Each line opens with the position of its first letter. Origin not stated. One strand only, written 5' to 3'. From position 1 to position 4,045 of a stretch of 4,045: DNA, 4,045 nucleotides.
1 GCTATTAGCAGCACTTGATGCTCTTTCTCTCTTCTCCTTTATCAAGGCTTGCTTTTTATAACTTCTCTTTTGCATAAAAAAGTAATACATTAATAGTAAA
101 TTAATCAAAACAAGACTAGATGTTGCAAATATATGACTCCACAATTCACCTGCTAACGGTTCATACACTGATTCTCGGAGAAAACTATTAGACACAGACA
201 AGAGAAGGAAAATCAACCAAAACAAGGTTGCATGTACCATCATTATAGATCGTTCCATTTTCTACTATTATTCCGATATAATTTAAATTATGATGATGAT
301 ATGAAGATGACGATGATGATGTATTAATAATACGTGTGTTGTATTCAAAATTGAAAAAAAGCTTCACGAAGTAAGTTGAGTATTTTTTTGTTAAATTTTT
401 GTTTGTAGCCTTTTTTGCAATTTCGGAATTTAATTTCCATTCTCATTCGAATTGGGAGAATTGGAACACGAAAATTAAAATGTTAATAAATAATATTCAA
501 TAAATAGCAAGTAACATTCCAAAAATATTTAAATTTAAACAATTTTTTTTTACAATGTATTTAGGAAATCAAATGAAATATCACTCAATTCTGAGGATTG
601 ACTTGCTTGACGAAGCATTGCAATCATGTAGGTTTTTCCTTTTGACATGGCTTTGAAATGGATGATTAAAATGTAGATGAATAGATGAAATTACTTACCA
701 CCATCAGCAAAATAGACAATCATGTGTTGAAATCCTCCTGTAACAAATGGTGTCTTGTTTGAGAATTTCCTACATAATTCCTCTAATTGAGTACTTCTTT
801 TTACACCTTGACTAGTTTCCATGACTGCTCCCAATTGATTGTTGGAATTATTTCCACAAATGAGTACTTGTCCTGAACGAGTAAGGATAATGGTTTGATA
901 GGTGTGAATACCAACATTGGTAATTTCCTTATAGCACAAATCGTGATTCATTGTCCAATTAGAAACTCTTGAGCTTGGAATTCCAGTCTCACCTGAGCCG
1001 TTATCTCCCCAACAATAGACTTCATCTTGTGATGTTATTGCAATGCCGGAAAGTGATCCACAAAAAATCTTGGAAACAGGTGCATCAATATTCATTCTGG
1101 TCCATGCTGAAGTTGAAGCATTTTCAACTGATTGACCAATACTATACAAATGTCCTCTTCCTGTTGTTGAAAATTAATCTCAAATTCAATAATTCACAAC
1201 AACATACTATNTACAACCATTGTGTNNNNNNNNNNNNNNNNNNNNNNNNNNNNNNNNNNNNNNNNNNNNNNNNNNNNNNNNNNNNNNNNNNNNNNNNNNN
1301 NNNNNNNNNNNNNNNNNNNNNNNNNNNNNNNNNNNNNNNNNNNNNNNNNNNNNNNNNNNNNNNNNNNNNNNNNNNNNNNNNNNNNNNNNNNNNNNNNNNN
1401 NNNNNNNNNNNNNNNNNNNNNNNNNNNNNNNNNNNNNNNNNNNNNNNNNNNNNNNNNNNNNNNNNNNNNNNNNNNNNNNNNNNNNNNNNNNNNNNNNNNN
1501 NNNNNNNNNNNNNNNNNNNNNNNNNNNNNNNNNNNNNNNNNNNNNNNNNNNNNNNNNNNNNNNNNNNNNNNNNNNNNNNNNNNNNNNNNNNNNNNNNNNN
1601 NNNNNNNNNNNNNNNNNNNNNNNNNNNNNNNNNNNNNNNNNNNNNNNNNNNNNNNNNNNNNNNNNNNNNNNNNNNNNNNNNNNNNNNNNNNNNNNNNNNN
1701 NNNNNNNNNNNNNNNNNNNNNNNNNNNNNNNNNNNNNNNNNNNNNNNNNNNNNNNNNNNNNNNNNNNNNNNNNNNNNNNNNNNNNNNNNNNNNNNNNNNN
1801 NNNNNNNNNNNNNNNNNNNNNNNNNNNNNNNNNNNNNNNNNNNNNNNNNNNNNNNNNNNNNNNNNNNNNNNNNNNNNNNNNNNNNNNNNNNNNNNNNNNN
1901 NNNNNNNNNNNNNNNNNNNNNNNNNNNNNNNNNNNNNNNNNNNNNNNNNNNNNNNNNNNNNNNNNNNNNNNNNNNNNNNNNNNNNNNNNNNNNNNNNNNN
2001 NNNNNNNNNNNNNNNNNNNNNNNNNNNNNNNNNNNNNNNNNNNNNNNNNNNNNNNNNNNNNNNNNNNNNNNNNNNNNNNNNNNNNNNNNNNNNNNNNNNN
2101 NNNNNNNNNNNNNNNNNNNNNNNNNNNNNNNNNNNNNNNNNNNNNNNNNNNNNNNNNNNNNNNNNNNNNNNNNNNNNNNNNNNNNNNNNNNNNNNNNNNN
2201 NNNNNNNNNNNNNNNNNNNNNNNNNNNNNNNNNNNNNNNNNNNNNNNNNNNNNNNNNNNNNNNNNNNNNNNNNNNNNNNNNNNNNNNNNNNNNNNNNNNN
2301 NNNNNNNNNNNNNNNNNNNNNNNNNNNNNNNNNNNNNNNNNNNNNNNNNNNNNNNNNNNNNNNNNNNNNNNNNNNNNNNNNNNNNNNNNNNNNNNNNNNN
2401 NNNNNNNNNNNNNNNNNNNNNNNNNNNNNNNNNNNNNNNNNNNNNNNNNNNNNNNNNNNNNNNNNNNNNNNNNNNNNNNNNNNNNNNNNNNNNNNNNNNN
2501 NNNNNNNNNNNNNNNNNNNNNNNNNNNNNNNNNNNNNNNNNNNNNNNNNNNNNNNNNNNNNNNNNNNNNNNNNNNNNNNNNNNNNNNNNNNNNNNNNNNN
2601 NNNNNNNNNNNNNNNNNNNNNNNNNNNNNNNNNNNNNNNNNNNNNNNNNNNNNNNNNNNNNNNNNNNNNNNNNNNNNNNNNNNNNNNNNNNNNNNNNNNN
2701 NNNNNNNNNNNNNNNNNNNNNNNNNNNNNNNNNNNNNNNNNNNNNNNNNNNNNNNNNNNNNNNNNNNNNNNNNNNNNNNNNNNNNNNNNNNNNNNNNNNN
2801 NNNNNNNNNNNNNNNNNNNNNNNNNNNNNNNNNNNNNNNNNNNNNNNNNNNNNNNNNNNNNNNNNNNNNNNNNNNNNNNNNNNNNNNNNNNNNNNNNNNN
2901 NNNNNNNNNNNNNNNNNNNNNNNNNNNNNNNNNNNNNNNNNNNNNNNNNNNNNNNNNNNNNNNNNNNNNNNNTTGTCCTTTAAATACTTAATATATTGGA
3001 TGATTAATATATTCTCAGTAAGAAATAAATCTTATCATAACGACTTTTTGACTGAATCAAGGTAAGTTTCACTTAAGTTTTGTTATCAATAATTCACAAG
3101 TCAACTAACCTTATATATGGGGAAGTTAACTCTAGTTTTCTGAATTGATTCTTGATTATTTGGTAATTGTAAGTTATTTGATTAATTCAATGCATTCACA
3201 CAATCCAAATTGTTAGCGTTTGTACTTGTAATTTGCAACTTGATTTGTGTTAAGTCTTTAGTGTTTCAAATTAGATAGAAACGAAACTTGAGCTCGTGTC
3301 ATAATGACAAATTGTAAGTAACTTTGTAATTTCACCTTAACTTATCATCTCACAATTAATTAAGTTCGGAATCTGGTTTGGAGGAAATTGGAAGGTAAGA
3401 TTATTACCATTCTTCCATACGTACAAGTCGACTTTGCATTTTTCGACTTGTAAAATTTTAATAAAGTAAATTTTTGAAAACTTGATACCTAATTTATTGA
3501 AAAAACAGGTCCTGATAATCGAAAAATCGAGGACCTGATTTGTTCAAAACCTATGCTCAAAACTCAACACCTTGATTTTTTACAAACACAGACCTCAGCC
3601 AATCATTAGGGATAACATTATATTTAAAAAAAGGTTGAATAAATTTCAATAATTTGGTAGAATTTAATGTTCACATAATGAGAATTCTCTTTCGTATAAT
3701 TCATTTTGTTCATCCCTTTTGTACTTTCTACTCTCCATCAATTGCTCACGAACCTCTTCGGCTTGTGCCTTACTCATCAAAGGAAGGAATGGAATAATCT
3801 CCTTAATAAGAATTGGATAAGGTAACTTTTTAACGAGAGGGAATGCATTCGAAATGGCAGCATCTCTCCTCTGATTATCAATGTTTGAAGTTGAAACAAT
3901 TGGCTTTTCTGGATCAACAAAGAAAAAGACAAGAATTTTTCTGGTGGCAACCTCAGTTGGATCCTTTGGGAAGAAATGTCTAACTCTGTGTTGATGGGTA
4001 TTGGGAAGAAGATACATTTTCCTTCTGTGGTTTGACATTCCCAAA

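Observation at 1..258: Uncalled 86-codon minus-strand ORF encoding a two-helix membrane mini-protein, starting at ATG 258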

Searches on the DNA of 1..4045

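Call 65: search_rna_families(source=window, threshold=gathering)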
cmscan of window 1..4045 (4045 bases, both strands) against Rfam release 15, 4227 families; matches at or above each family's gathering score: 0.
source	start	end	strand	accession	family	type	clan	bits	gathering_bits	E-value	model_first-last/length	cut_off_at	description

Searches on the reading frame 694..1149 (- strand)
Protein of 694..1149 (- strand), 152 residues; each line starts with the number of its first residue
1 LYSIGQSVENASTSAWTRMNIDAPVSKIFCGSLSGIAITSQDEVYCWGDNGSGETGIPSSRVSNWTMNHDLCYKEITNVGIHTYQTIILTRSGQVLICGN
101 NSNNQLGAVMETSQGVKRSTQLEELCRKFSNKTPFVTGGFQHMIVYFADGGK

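Call 4: search_protein_families(library=pfam, proteins=[window:694-1149:-], max_evalue=1)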
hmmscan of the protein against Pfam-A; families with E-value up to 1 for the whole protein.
seq(152 aa): 4 families
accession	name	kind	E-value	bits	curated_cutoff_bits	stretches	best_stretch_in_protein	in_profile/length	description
PF25390.1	WD40_RLD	-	1.3e-16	61.3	150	1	22-145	141-312/363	RCC1-like domain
PF13540.12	RCC1_2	-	4.7e-13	48.9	22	2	25-53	1-29/30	Regulator of chromosome condensation (RCC1) repeat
PF00415.24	RCC1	-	4.3e-05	24.4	21.7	1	92-108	1-17/50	Regulator of chromosome condensation (RCC1) repeat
PF00068.24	Phospholip_A2_1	-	0.11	13.4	32.1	1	51-103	28-82/110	Phospholipase A2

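Call 8: find_homologous_proteins(query=window:697-1149:-, max_evalue=0.001)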
Query seq(151 aa) (151 aa): 1 proteins with E <= 0.001 among 16 candidates.
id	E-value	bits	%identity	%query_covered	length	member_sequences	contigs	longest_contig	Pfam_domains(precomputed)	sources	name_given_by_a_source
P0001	5.6e-95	333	98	100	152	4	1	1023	PF00415.25,PF13540.13,PF25390.2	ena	-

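Call 10: find_encoding_contigs(protein=P0001, flank=10000, max_places=10)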
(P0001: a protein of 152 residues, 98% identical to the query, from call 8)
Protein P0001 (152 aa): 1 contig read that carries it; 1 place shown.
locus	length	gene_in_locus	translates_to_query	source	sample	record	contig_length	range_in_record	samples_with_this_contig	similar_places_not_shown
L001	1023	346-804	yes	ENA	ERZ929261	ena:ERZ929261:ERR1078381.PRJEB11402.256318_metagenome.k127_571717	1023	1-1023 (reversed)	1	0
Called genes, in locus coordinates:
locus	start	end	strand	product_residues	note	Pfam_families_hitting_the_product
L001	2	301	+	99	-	?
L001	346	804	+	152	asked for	PF25390:WD40_RLD, PF00415:RCC1 (faint), PF13540:RCC1_2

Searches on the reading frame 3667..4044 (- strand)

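Call 4: search_protein_families(library=pfam, proteins=[window:3667-4044:-], max_evalue=1)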
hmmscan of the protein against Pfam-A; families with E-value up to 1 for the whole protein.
seq(126 aa): 1 family
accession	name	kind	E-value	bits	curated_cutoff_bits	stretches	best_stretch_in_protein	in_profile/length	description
PF14033.12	DUF4246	-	4.3e-12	46.3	26.7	1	9-61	344-396/401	Protein of unknown function (DUF4246)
